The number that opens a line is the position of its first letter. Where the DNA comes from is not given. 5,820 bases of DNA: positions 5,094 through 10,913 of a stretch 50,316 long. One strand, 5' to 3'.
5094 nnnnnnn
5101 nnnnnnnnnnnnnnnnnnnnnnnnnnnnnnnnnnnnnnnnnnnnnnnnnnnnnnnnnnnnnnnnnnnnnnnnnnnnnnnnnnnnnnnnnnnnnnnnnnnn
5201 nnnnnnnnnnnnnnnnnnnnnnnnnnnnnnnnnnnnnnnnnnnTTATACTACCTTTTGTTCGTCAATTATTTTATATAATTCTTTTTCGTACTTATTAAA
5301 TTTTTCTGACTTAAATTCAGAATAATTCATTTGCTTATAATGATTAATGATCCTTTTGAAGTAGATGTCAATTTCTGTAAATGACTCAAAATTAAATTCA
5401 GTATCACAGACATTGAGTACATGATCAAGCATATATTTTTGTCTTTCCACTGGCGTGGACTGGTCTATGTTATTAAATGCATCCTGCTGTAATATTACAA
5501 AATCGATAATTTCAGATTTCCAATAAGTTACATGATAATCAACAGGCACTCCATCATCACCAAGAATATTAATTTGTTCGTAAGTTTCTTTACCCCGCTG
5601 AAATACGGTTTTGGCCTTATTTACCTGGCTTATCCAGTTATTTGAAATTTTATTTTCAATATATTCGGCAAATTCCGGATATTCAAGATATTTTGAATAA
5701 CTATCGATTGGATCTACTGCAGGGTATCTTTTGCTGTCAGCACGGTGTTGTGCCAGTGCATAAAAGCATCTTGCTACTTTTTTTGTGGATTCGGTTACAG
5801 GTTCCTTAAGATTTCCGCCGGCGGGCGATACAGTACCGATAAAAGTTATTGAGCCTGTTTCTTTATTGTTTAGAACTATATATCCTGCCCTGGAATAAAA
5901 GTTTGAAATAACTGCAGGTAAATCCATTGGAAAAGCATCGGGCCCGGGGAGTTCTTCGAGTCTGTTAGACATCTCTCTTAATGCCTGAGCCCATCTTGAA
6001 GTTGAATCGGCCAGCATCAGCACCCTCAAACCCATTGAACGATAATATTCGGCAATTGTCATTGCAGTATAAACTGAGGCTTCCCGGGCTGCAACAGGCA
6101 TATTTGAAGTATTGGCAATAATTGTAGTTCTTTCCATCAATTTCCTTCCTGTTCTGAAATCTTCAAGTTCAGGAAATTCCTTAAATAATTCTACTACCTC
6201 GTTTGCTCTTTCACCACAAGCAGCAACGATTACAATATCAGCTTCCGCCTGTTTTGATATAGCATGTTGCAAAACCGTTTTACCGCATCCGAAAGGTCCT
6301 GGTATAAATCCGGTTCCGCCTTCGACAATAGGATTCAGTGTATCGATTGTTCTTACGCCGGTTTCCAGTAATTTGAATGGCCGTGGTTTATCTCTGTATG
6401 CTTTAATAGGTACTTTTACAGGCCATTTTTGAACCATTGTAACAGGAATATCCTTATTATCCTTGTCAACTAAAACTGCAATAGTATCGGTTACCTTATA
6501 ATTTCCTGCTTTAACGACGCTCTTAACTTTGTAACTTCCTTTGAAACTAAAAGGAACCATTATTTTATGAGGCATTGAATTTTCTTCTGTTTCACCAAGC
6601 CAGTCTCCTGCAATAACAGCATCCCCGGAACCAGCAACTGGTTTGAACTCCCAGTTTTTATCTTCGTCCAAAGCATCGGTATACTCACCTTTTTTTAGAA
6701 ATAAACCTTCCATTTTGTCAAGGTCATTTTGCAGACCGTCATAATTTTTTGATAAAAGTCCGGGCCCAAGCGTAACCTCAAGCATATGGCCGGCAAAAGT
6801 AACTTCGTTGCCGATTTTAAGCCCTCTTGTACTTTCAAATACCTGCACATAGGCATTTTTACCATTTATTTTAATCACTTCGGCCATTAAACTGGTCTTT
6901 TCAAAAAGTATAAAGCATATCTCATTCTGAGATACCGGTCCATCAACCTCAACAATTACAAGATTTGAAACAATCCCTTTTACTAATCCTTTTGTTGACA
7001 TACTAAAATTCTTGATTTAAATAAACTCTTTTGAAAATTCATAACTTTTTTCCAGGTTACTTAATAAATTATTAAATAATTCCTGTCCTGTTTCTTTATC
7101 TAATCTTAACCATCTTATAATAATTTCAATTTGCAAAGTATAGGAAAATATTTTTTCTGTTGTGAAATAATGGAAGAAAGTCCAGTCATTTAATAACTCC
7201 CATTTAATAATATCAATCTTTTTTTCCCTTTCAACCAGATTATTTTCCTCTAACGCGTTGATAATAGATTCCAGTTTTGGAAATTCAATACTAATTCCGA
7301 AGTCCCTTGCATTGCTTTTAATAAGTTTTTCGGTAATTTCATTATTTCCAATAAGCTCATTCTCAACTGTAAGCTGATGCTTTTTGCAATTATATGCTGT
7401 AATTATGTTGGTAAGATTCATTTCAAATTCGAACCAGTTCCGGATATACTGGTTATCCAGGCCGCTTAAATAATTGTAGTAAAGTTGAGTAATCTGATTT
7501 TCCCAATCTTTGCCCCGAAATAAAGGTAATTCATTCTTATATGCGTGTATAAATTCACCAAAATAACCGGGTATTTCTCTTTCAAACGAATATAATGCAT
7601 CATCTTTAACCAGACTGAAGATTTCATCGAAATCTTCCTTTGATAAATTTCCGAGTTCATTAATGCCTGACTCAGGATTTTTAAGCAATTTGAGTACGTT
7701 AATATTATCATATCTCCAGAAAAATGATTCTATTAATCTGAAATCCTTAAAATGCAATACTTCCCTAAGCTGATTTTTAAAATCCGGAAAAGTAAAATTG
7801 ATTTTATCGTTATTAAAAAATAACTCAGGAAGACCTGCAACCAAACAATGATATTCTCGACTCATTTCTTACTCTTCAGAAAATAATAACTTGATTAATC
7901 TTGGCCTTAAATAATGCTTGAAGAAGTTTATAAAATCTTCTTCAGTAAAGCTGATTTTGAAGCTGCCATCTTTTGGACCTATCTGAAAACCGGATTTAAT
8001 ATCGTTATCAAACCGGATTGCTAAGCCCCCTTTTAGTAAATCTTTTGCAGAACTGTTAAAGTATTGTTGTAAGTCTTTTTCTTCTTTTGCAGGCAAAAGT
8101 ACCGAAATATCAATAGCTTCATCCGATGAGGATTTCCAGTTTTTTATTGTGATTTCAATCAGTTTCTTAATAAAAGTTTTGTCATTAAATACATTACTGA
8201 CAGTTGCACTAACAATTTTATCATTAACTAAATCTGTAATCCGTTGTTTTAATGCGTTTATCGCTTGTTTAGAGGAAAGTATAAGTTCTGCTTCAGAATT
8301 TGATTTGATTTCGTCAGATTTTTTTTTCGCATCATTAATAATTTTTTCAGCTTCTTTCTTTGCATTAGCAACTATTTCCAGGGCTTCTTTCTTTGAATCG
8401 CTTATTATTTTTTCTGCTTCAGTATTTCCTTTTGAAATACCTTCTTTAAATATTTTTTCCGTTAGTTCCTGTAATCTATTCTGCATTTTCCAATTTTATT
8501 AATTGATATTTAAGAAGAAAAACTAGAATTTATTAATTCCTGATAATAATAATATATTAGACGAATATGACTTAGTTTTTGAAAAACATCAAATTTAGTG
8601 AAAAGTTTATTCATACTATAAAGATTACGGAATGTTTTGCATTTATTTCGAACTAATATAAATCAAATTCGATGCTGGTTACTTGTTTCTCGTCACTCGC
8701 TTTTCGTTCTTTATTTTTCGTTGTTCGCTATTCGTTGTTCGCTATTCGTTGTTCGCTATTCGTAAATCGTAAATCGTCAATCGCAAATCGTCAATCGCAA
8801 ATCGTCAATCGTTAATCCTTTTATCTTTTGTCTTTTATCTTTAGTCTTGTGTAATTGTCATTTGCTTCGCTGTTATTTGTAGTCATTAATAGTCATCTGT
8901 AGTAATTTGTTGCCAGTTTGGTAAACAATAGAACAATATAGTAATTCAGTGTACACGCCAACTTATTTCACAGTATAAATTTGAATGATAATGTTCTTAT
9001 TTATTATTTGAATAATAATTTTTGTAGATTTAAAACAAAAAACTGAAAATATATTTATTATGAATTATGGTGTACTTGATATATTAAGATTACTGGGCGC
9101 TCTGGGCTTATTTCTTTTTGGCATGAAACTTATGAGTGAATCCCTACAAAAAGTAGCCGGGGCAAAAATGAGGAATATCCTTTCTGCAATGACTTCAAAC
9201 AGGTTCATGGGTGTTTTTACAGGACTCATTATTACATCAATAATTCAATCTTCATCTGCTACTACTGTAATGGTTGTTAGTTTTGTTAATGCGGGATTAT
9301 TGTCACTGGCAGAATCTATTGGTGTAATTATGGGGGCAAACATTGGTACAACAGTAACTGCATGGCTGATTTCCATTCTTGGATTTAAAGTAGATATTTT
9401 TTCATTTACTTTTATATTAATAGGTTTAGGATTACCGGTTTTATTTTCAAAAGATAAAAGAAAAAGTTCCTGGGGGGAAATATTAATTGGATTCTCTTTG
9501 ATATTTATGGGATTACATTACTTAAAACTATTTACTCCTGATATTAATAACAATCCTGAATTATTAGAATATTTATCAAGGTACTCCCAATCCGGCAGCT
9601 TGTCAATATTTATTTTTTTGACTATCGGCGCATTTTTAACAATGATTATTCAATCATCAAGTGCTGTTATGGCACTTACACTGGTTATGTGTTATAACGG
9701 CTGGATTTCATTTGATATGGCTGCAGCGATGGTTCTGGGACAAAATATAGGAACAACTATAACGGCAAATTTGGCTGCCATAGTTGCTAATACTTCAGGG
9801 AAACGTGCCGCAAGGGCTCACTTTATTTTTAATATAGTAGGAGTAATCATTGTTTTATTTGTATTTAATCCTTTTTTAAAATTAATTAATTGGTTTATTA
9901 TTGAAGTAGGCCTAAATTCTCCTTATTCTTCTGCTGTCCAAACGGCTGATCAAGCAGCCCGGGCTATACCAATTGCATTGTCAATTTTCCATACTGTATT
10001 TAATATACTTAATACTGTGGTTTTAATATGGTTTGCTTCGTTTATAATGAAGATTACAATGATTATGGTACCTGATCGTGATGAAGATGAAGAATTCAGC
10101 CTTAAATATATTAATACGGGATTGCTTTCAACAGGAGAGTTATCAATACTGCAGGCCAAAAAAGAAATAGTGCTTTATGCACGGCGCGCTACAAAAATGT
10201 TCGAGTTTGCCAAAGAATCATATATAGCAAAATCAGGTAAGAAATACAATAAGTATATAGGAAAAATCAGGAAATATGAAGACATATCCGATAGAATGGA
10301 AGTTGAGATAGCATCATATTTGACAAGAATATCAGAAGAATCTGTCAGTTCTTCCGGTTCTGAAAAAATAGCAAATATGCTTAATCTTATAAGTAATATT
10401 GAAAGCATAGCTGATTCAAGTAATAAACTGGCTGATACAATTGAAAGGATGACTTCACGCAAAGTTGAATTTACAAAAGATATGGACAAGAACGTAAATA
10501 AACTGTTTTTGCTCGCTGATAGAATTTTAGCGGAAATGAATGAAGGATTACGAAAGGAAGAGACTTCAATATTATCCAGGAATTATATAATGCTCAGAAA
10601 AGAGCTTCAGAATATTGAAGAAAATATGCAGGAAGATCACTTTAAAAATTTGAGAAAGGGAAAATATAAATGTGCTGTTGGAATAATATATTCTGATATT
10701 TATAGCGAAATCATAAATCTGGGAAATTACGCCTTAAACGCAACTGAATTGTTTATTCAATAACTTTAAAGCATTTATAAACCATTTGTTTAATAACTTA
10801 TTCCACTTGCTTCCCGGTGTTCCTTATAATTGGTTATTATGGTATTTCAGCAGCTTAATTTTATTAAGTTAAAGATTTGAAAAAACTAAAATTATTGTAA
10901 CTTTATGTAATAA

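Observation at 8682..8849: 168-bp in-phase heptad tract lying between two back-to-back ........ promoter candidates (V-ATPase operon and Na/Pi transporter)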

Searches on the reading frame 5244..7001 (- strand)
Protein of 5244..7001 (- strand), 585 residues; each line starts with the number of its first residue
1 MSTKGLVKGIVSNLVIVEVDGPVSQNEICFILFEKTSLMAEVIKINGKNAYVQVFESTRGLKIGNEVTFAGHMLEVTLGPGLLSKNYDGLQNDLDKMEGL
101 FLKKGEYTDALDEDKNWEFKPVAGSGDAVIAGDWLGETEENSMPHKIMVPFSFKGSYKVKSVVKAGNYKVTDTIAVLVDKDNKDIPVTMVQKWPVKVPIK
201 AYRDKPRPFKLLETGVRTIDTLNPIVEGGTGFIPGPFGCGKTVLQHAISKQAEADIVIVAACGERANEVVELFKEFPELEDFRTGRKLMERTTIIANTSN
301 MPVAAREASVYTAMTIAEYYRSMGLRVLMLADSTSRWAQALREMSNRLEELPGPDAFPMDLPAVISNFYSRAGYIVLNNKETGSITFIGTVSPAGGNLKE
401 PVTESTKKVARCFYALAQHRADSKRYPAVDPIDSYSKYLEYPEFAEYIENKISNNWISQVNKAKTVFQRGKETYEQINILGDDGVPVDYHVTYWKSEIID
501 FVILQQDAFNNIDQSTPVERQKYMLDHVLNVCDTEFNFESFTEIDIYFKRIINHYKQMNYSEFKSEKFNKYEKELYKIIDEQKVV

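Call 15: search_protein_families(library=pfam, proteins=[window:5244-7001:-])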
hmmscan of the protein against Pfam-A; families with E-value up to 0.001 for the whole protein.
window:5244-7001:- (585 aa): 4 families
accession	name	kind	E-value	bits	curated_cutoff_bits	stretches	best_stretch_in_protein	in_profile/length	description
PF00006.31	ATP-synt_ab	-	4.2e-66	223.1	29.5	1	215-436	1-213/213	ATP synthase alpha/beta family, nucleotide-binding domain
PF16886.11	ATP-synt_ab_Xtn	-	8.3e-28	96.4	25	1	109-196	2-88/88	ATPsynthase alpha/beta subunit barrel-sandwich domain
PF02874.29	ATP-synt_ab_N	-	1.9e-08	35.1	20.9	1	10-71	4-69/69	ATP synthase alpha/beta family, beta-barrel domain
PF22919.1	ATP-synt_VA_C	-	1.2e-06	29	24.7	1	447-527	3-83/101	C-terminal domain of V and A type ATP synthase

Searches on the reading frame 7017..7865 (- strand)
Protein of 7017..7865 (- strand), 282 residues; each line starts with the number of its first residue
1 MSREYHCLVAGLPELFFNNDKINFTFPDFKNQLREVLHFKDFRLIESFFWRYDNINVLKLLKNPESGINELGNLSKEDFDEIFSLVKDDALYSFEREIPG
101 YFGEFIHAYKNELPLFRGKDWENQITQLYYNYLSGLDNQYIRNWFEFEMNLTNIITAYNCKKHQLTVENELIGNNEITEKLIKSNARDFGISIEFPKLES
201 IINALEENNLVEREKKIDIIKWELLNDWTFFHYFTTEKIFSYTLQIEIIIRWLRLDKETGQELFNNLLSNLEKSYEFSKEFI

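Call 15: search_protein_families(library=pfam, proteins=[window:7017-7865:-])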
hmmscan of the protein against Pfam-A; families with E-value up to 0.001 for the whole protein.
window:7017-7865:- (282 aa): 2 families
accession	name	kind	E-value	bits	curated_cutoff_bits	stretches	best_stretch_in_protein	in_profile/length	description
PF10962.13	DUF2764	-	5.3e-69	233.3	24.1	1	4-273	3-269/271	Protein of unknown function (DUF2764)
PF01992.21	vATP-synt_AC39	-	3.1e-07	30.5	29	1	43-248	82-315/339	ATP synthase (C/AC39) subunit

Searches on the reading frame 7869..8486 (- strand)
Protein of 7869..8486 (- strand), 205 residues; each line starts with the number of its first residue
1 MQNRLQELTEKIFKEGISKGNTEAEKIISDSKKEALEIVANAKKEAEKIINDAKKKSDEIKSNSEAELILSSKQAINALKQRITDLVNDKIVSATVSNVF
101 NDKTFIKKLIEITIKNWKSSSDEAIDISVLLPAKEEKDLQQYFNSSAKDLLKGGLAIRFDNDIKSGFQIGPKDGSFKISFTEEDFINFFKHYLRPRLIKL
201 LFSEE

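Call 15: search_protein_families(library=pfam, proteins=[window:7869-8486:-])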
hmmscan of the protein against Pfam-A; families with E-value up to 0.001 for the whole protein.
window:7869-8486:- (205 aa): 2 families
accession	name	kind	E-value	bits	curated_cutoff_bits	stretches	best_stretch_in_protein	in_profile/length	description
PF00430.23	ATP-synt_B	-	5.8e-06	26.8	28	1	21-90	53-126/132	ATP synthase B/B' CF(0)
PF05103.18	DivIVA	-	0.00038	20.9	28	1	20-65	72-117/131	DivIVA protein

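Call 61: find_encoding_contigs(protein=window:7869-8486:-, flank=2000, max_places=10)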
Protein window:7869-8486:- (205 aa): 12 contigs read that carry it; 10 places shown.
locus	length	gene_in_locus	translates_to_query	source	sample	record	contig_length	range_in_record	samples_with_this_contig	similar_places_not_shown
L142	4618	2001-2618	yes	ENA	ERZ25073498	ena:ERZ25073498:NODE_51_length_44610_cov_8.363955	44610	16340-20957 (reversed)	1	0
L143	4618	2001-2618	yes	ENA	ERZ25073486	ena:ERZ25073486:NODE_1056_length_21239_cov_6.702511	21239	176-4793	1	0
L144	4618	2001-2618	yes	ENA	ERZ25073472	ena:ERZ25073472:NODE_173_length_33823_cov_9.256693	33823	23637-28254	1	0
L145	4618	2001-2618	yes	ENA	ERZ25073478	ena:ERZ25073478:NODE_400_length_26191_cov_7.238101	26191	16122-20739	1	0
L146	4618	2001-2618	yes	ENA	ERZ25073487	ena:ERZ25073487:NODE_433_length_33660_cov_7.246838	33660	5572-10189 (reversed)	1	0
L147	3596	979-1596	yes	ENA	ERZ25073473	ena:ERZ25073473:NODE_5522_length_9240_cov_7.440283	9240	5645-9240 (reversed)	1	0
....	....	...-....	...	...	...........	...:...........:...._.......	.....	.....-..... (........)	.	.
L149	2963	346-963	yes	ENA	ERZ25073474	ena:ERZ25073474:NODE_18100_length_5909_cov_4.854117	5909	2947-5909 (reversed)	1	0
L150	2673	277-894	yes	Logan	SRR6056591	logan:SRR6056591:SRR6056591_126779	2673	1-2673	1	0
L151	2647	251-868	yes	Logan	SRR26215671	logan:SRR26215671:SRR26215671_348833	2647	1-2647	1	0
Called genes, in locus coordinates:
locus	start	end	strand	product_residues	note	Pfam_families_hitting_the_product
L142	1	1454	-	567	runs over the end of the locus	PF02690:Na_Pi_cotrans, PF01895:PhoU (weak)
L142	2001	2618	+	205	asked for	PF00430:ATP-synt_B (weak)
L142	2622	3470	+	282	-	PF10962:DUF2764, PF01992:vATP-synt_AC39 (weak)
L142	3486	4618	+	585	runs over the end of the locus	PF02874:ATP-synt_ab_N, PF16886:ATP-synt_ab_Xtn, PF00006:ATP-synt_ab, PF22919:ATP-synt_VA_C (weak)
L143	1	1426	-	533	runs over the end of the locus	?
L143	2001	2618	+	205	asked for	PF00430:ATP-synt_B (weak)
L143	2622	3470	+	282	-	PF10962:DUF2764, PF01992:vATP-synt_AC39 (weak)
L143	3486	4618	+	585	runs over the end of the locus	PF02874:ATP-synt_ab_N, PF16886:ATP-synt_ab_Xtn, PF00006:ATP-synt_ab, PF22919:ATP-synt_VA_C (weak)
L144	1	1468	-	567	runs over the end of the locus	PF02690:Na_Pi_cotrans, PF01895:PhoU (weak)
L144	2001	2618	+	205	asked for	PF00430:ATP-synt_B (weak)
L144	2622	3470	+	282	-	PF10962:DUF2764, PF01992:vATP-synt_AC39 (weak)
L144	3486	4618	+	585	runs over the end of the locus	PF02874:ATP-synt_ab_N, PF16886:ATP-synt_ab_Xtn, PF00006:ATP-synt_ab, PF22919:ATP-synt_VA_C (weak)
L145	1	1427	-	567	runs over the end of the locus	PF02690:Na_Pi_cotrans, PF01895:PhoU (weak)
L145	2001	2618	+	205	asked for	PF00430:ATP-synt_B (weak)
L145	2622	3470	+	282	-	PF10962:DUF2764, PF01992:vATP-synt_AC39 (weak)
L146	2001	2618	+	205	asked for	PF00430:ATP-synt_B (weak)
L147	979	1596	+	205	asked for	PF00430:ATP-synt_B (weak)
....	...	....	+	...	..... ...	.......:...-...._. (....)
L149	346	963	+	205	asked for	PF00430:ATP-synt_B (weak)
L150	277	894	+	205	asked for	PF00430:ATP-synt_B (weak)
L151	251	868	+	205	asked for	PF00430:ATP-synt_B (weak)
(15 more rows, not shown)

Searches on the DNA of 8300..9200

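Call 43: search_rna_families(source=window, start=8300, end=9200, threshold=evalue, max_evalue=1)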
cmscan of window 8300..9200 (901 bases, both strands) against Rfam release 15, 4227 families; matches with E-value up to 1: 0.
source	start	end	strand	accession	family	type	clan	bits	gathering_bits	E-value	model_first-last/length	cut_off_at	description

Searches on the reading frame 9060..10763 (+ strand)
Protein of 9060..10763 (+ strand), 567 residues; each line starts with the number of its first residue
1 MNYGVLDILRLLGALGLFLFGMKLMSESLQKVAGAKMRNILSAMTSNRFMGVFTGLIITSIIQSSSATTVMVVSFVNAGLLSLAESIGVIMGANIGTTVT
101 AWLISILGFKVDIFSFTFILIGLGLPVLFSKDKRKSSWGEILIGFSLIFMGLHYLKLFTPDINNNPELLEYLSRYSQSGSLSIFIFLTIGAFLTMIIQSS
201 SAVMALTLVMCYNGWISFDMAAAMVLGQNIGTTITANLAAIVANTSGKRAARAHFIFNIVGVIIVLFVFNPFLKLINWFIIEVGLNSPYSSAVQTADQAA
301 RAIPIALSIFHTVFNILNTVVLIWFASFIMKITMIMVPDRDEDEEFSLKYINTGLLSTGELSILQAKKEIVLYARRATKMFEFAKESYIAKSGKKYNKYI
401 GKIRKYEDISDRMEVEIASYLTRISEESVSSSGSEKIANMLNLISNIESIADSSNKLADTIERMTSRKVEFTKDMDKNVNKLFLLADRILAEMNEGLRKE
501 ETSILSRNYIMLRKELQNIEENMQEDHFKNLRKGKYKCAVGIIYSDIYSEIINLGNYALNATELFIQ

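Call 15: search_protein_families(library=pfam, proteins=[window:9060-10763:+])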
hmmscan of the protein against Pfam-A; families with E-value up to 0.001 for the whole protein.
window:9060-10763:+ (567 aa): 3 families
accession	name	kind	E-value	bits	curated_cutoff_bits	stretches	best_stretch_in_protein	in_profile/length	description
PF02690.20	Na_Pi_cotrans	-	5.4e-62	208.3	29.1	2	17-156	1-136/137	Na+/Pi-cotransporter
PF01895.24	PhoU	-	8.6e-07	29.7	23.5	1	374-460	5-88/89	PhoU domain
PF01865.21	PhoU_div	-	0.00051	19.9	24.4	1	391-464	142-211/214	Protein of unknown function DUF47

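Call 27: find_related_loci(query=window:9060-10763:+, collection=genome_contigs, flank=1500)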
Query window:9060-10763:+ (567 aa) in genome_contigs; peptide patterns used: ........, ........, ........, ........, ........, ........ (x = any residue, [..] = any of these).
600 stretches matched a pattern (row limit reached: there are more); 546 encode a relative of the query (tblastn E <= 1e-3); the best 80 are kept; 80 distinct loci.
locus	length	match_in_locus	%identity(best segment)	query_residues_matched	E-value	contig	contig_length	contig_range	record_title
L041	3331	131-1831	84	1-567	0e+0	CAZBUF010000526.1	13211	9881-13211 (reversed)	MAG TPA_asm: uncultured Bacteroidales bacterium isolate SRP185410_co1_447 genome assembly, contig: k141_1207246, whole g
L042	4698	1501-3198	77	1-566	0e+0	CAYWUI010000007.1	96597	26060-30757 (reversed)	MAG TPA_asm: uncultured Bacteroidales bacterium isolate binchicken_co34_333 genome assembly, contig: NODE_202_length_965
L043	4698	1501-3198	75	1-566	0e+0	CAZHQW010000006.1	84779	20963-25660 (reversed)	MAG TPA_asm: uncultured Bacteroidales bacterium isolate binchicken_co34_545 genome assembly, contig: NODE_271_length_847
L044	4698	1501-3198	58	1-566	0e+0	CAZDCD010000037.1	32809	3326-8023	MAG TPA_asm: uncultured Bacteroidales bacterium isolate binchicken_co129_272 genome assembly, contig: NODE_3471_length_3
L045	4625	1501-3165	57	1-563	0e+0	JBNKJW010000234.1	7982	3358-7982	MAG: Bacteroidales bacterium isolate H2.bin.10.orig k141_215216, whole genome shotgun sequence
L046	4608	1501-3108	62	22-557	0e+0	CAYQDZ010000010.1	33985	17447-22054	MAG TPA_asm: uncultured Bacteroidales bacterium isolate binchicken_co116_374 genome assembly, contig: NODE_1063_length_3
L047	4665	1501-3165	57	1-563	0e+0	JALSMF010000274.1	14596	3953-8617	MAG: Bacteroidales bacterium isolate 355-202_metabat2_scaf2bin.077 355-202_scaffold_2928_c1, whole genome shotgun sequen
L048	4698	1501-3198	57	1-566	0e+0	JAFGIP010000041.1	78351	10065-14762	MAG: Bacteroidales bacterium isolate Zod_Metabat.217 k87_5485317, whole genome shotgun sequence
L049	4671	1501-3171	57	1-563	0e+0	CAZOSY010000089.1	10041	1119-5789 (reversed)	MAG TPA_asm: uncultured Bacteroidales bacterium isolate binchicken_co181_338 genome assembly, contig: NODE_13394_length_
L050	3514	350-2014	56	1-563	0e+0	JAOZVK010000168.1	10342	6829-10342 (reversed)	MAG: Bacteroidales bacterium isolate GMC9.metabat2.98 GMC9_2742_length_10342_cov_24.121513, whole genome shotgun sequenc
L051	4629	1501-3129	59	22-564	0e+0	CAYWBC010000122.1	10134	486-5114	MAG TPA_asm: uncultured Bacteroidales bacterium isolate binchicken_co129_395 genome assembly, contig: NODE_21199_length_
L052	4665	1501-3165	56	1-563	0e+0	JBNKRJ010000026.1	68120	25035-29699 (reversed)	MAG: Bacteroidales bacterium isolate B1B2.bin.6.orig k141_1195847, whole genome shotgun sequence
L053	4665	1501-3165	57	1-563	0e+0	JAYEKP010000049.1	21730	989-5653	MAG: Bacteroidota bacterium isolate MAG134 MAG134_49, whole genome shotgun sequence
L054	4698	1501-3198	59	1-566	0e+0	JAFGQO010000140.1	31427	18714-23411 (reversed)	MAG: Bacteroidales bacterium isolate Zod_Metabat.768 k87_8463619, whole genome shotgun sequence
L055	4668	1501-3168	58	1-563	0e+0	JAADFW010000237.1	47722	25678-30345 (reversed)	MAG: Chlorobiota bacterium isolate M_MaxBin.088 contig-127_575, whole genome shotgun sequence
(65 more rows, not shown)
